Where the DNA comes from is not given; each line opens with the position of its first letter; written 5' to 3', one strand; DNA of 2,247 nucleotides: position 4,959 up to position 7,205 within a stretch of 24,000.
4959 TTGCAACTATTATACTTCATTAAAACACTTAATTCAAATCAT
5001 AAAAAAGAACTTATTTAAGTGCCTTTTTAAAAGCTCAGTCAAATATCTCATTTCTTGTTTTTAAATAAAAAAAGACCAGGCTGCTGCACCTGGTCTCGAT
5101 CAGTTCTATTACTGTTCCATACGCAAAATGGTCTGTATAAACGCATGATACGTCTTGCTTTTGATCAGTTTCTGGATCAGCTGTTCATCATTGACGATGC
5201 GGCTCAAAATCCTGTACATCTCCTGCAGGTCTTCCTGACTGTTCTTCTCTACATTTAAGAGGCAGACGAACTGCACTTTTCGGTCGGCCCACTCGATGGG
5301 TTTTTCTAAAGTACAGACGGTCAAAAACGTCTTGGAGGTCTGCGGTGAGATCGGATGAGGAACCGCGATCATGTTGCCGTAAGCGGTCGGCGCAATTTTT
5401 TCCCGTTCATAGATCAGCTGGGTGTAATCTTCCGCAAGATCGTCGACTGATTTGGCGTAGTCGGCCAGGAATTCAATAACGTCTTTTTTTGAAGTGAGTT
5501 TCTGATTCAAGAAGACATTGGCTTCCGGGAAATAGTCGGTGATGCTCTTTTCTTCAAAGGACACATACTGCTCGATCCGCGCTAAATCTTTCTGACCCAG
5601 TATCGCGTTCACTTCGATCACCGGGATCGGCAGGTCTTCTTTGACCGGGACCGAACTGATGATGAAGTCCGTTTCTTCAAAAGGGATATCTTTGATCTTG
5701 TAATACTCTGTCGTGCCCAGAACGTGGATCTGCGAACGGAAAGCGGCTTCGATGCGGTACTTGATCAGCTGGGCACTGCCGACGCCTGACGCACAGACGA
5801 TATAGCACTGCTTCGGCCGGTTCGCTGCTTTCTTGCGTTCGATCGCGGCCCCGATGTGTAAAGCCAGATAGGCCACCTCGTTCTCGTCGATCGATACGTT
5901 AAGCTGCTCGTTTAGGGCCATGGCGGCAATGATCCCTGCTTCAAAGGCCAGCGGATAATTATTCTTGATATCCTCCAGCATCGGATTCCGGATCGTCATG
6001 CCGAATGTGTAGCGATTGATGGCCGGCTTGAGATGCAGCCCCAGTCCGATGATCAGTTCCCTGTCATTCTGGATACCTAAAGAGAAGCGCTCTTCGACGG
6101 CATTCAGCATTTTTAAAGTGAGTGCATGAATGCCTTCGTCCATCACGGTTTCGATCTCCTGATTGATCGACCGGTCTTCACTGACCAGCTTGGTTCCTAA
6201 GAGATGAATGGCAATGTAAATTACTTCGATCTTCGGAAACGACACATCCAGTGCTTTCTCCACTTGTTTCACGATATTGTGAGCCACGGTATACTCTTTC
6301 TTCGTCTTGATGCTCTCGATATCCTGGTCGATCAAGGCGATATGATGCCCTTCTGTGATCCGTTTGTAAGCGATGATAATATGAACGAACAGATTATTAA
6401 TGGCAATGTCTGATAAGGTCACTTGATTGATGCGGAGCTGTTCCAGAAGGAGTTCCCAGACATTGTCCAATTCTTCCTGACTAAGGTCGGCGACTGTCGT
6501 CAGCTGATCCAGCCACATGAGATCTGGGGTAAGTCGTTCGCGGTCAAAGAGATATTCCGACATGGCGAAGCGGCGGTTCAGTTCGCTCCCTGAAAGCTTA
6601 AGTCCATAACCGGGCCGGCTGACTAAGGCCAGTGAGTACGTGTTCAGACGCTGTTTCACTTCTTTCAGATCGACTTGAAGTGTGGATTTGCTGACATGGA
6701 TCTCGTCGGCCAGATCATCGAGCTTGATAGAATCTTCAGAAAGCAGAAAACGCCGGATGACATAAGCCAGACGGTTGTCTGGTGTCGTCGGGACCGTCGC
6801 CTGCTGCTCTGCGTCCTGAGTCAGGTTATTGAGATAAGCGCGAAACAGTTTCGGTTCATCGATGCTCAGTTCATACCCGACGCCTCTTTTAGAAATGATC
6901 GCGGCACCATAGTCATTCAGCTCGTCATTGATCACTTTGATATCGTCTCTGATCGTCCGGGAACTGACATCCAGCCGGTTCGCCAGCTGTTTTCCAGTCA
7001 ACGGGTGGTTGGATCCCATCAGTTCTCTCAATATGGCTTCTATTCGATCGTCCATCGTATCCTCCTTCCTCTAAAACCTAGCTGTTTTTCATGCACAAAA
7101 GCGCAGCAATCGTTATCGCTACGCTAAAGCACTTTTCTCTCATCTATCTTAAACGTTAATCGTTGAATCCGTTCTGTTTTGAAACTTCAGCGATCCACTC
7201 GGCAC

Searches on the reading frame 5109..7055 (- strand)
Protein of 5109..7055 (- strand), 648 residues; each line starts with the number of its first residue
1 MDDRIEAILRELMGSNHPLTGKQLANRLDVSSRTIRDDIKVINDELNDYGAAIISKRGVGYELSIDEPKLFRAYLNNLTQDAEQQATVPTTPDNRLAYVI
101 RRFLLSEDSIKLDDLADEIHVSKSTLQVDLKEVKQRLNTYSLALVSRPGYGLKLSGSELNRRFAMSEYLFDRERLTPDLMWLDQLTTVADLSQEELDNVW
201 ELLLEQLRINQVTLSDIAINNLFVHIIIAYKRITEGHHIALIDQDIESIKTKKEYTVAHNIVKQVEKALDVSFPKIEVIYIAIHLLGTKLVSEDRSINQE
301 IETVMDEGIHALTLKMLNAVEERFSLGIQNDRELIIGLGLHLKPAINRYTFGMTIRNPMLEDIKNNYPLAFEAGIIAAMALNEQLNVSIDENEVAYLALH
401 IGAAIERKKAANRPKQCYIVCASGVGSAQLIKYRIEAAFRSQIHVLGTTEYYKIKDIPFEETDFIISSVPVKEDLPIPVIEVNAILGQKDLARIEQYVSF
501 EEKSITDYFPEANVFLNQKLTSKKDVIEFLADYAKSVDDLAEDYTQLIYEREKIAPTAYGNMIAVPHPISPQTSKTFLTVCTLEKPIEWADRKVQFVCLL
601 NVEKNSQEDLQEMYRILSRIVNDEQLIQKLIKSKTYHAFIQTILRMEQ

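Call 76: search_protein_families(library=pfam, proteins=[window:5109-7055:-])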
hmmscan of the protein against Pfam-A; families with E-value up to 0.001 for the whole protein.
window:5109-7055:- (648 aa): 8 families
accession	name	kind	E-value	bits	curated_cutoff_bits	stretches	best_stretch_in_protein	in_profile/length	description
PF00874.25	PRD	-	3e-41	140.1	23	2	315-404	2-90/90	PRD domain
PF00359.27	PTS_EIIA_2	-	9.5e-28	97.4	27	1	508-644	2-142/144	Phosphoenolpyruvate-dependent sugar phosphotransferase system, EIIA 2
PF08279.18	HTH_11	-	2.3e-20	72.6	25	2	4-61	1-54/55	HTH domain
PF05043.19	Mga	-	3.1e-15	57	21.1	1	90-168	11-86/87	Mga helix-turn-helix domain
PF09182.16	PuR_N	-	1.3e-07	31.8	24.6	0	94-145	4-56/70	Bacterial purine repressor, N-terminal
PF08280.17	HTH_Mga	-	3.7e-07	30.5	23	0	19-56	20-57/59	M protein trans-acting positive regulator (MGA) HTH domain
PF08220.18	HTH_DeoR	-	2.4e-05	24.4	21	0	4-42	1-38/57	DeoR-like helix-turn-helix domain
PF04967.18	HTH_10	-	0.00052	20.2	23.1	0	110-137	24-51/53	HTH DNA binding domain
